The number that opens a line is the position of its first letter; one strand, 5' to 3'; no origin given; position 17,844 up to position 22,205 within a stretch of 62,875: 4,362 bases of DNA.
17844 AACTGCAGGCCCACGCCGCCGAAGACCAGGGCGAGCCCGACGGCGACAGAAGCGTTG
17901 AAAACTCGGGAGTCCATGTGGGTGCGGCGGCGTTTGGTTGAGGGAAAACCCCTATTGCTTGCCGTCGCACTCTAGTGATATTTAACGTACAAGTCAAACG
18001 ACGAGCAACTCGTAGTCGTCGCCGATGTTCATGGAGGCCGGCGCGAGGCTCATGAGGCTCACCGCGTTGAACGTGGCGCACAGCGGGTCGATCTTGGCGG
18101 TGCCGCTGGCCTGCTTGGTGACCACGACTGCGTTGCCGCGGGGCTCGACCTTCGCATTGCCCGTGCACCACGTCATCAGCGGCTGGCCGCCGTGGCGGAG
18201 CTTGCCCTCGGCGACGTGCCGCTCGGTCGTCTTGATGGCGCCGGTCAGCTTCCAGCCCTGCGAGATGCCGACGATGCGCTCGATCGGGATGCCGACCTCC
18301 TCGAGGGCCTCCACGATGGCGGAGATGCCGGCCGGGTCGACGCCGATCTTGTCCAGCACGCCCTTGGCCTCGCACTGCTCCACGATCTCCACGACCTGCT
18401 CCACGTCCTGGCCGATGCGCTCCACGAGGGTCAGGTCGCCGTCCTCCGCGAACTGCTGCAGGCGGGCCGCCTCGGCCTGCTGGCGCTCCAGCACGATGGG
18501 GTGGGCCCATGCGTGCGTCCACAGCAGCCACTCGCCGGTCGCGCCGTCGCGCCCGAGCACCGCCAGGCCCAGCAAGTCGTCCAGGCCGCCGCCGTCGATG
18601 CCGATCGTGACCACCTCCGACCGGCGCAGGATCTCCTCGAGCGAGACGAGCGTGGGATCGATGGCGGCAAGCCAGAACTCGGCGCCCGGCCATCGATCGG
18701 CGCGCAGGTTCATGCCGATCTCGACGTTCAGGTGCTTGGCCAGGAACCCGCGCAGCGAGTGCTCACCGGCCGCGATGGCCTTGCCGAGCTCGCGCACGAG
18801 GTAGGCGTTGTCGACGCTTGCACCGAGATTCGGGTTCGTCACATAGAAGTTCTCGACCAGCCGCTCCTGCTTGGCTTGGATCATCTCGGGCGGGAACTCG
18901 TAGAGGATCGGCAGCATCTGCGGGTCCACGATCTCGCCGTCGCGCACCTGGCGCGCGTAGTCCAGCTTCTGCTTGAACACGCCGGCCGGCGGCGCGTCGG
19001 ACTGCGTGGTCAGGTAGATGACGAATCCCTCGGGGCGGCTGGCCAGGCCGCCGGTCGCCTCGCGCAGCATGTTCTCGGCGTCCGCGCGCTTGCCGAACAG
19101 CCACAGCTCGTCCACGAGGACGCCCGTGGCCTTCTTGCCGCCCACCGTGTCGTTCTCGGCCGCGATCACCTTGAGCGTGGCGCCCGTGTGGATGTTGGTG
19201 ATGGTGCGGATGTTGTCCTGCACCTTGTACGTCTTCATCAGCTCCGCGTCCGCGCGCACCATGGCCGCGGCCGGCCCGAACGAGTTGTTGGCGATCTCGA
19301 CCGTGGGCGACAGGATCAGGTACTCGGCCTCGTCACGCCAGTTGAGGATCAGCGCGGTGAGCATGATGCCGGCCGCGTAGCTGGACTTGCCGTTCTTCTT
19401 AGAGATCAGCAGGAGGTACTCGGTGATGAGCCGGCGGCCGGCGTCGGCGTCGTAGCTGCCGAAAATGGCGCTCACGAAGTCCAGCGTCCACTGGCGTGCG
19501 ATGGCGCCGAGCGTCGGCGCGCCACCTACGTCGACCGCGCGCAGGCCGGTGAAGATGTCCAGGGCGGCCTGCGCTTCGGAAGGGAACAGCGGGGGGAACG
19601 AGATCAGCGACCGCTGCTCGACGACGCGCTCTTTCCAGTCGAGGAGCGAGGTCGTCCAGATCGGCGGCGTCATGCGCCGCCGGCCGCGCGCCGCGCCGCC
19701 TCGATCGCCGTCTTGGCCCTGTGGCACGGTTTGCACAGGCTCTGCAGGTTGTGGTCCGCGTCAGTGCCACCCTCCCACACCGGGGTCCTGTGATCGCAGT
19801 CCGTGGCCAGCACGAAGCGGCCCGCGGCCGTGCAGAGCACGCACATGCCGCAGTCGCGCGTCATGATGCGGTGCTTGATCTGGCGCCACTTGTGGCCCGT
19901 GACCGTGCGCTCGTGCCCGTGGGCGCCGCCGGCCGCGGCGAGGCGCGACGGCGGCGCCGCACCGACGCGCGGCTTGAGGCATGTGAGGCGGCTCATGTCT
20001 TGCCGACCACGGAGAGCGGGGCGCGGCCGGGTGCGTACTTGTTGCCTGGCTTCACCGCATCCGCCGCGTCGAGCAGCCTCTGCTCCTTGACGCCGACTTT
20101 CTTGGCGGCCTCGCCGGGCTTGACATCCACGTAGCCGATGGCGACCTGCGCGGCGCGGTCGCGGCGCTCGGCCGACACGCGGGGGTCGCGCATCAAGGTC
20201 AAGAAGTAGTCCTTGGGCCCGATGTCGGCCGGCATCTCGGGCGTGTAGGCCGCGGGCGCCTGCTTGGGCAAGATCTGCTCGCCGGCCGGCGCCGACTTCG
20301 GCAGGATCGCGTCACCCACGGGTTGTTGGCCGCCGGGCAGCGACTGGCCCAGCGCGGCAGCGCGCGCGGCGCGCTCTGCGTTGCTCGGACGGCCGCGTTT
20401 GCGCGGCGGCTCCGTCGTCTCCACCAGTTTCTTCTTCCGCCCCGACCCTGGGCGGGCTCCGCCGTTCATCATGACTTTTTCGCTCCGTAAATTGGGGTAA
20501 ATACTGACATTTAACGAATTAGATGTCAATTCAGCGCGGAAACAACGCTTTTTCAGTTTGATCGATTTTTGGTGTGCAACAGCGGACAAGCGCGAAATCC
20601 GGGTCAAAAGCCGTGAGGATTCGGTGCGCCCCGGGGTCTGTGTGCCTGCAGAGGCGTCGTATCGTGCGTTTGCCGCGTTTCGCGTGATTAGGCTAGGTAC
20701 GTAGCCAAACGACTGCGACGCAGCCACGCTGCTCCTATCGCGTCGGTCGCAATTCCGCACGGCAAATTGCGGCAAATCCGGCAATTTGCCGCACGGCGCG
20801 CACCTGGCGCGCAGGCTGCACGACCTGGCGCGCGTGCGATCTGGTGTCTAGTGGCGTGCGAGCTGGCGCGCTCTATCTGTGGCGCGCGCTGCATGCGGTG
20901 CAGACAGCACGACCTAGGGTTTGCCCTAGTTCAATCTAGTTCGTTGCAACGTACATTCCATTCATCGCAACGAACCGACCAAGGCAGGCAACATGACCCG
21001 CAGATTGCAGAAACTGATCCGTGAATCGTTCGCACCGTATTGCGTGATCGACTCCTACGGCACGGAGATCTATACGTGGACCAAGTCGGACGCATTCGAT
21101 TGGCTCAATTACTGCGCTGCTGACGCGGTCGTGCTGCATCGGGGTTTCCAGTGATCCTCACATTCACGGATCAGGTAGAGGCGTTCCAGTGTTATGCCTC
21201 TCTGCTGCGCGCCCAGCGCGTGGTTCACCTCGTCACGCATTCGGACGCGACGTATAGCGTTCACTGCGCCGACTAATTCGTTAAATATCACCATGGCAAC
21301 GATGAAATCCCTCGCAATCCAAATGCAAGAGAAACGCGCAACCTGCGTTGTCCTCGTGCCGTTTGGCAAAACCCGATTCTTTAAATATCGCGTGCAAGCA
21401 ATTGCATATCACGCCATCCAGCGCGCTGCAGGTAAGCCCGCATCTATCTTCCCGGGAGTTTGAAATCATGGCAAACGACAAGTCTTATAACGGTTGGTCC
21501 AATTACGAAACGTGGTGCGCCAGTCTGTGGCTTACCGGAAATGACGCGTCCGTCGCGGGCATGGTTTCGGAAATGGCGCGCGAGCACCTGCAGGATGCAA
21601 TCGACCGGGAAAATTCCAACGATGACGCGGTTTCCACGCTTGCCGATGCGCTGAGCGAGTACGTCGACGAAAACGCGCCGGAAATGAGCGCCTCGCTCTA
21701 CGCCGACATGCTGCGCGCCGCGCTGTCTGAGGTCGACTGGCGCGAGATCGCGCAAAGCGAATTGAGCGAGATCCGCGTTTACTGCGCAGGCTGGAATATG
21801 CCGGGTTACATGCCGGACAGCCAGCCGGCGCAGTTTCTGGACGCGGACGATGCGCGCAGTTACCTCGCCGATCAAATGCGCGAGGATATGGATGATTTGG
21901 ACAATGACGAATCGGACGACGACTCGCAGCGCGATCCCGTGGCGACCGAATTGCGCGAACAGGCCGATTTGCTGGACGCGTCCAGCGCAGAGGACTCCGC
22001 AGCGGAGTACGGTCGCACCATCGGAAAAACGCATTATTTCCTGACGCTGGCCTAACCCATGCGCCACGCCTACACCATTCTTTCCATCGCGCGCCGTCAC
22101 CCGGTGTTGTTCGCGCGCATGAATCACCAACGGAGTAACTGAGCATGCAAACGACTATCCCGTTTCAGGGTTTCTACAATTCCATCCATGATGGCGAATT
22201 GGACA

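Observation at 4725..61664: Phage-wide AT-rich TTCGTT box in nearly every intergenic gap: a candidate global promoter/operator regulon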

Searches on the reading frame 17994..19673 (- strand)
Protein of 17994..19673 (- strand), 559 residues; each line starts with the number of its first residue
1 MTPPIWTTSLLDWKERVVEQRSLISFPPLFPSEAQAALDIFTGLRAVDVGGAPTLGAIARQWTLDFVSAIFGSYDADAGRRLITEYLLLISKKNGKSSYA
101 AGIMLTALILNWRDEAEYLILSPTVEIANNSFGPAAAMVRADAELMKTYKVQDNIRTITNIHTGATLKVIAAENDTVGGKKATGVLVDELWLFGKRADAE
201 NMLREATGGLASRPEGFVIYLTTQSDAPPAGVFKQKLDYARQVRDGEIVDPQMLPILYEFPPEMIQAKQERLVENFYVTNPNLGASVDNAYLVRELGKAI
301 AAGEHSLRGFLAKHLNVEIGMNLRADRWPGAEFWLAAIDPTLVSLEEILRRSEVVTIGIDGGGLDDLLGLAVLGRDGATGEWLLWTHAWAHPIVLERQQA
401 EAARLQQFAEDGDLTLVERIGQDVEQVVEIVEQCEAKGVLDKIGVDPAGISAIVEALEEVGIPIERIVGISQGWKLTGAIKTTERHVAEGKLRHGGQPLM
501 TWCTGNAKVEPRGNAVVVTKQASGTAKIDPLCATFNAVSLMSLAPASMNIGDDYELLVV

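Call 11: search_dna_similar(query=window:17994-19673:-, collection=phages, mode=protein, max_rows=25)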
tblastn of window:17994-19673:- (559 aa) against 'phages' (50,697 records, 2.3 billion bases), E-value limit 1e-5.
Records with a match: 585; places in all: 586; records where one place covers at least 80% of the query: 299.
Best place of each record, by identity: <60% 585.
By first word of the organism name: Paenibacillus 107; Staphylococcus 102; Stx1a-converting 36; Burkholderia 29; Moraxella 29; Pseudomonas 22; Escherichia 19; Stx2c-converting 17; Clostridium 17; Leuconostoc 17; and 49 more.
By host as written in the record: - 101; Staphylococcus aureus 44; Paenibacillus larvae 42; Moraxella catarrhalis 29; Burkholderia sp. 19; Paenibacillus larvae ATCC 9545 17; Pseudomonas aeruginosa 14; Paenibacillus larvae NRRL 2605 14; and 173 more.
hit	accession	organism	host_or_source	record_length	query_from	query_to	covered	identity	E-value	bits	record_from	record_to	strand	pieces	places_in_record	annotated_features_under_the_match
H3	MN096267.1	Pseudomonas phage vB_PaS_IME307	Pseudomonas aeruginosa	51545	4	559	99%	59.2%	0e+0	604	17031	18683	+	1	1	terminase large subunit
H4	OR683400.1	Pseudomonas phage Alize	Pseudomonas aeruginosa F002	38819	5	554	98%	59.3%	3e-179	566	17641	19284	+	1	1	terminase large subunit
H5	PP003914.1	Pseudomonas phage vB_Pae_U2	Pseudomonas aeruginosa ST773 ...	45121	5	554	98%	59.1%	5e-179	565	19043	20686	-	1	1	terminase large subunit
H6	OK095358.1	Burkholderia phage phiBt-TXDOH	Burkholderia pseudomallei BP82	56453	6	547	97%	59.6%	0e+0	586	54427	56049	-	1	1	terminase DNA packaging protein A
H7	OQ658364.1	Pseudomonas phage sp.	Pseudomonas aeruginosa PACL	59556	5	554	98%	58.7%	9e-177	559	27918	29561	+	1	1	putative large subunit terminase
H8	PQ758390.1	Pseudomonas phage 5400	Pseudomonas aeruginosa 147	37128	5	554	98%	58.7%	1e-176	559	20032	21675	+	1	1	hypothetical protein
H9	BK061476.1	Pseudomonas phage vB_PaeS-D14B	Pseudomonas aeruginosa strain 1-13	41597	5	554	98%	58.7%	1e-176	559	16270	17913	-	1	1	Terminase large subunit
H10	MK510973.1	Pseudomonas phage vB_Pae_CF127a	Pseudomonas aeruginosa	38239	3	554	99%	58.2%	1e-177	562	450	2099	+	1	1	terminase large subunit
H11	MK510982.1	Pseudomonas phage vB_Pae_BR161c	Pseudomonas aeruginosa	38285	3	554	99%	58.2%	1e-177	562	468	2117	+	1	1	terminase large subunit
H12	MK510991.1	Pseudomonas phage vB_Pae_BR141a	Pseudomonas aeruginosa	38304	3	554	99%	58.2%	1e-177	562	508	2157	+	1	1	terminase large subunit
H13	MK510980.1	Pseudomonas phage vB_Pae_BR123a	Pseudomonas aeruginosa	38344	3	554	99%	58.2%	1e-177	562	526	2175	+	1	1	terminase large subunit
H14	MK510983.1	Pseudomonas phage vB_Pae_BR178a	Pseudomonas aeruginosa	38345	3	554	99%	58.2%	1e-177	562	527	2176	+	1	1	terminase large subunit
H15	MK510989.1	Pseudomonas phage vB_Pae_BR322a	Pseudomonas aeruginosa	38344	3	554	99%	58.2%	1e-177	562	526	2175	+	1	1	terminase large subunit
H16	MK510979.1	Pseudomonas phage vB_Pae_BR52a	Pseudomonas aeruginosa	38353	3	554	99%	58.2%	1e-177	562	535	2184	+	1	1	terminase large subunit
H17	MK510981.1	Pseudomonas phage vB_Pae_BR143a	Pseudomonas aeruginosa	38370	3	554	99%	58.2%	1e-177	562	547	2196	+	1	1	terminase large subunit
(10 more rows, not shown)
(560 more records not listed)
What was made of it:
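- Tried and rejected: The terminase is at most 59% identical to those of known siphophages (call 11).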

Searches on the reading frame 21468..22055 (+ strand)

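Call 42: search_protein_families(library=pfam, max_evalue=0.01, proteins=[window:21468-22055:+])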
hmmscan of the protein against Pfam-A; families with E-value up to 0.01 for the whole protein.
window:21468-22055:+ (195 aa): 1 family
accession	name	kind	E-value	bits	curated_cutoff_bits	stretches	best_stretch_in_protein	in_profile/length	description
PF23907.1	DUF7249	-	8.2e-09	36.8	27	1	4-74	2-67/93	Family of unknown function (DUF7249)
